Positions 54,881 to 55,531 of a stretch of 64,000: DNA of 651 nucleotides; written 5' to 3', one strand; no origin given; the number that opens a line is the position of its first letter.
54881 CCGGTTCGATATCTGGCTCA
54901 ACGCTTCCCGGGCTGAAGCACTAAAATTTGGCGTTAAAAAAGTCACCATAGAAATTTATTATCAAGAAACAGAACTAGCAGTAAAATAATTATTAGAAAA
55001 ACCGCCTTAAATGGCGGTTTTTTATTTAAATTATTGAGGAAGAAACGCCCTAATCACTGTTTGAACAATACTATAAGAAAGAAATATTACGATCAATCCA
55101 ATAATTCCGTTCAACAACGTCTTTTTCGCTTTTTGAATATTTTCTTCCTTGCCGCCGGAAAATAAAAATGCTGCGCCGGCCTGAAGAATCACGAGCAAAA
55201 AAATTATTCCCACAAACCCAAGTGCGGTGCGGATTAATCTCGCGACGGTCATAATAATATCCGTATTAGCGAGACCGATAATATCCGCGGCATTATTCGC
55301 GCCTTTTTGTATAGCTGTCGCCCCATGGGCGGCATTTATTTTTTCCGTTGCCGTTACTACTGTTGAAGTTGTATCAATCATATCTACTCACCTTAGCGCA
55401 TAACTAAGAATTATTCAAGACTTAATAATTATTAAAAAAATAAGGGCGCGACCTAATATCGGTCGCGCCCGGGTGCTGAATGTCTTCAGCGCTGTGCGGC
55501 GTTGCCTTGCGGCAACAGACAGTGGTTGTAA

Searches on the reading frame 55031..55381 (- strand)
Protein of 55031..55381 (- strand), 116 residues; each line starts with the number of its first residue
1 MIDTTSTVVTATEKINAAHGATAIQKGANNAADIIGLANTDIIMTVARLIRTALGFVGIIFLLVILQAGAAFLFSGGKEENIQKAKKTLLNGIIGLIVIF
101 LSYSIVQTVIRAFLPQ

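Call 7: search_protein_families(library=pfam, max_evalue=0.01, proteins=[window:55031-55381:-])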
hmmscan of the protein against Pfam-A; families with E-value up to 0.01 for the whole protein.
window:55031-55381:- (116 aa): 1 family
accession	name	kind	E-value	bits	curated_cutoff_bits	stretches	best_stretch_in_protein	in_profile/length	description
PF18895.5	T4SS_pilin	-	1.2e-08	35.3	26.6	1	41-108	7-70/71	Type IV secretion system pilin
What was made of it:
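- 55031..55381 (-): d55031: divergent PF18895 protein without a signal peptide. It has its own upstream terminator and start region. PF18895 35.3 bits (call 7).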
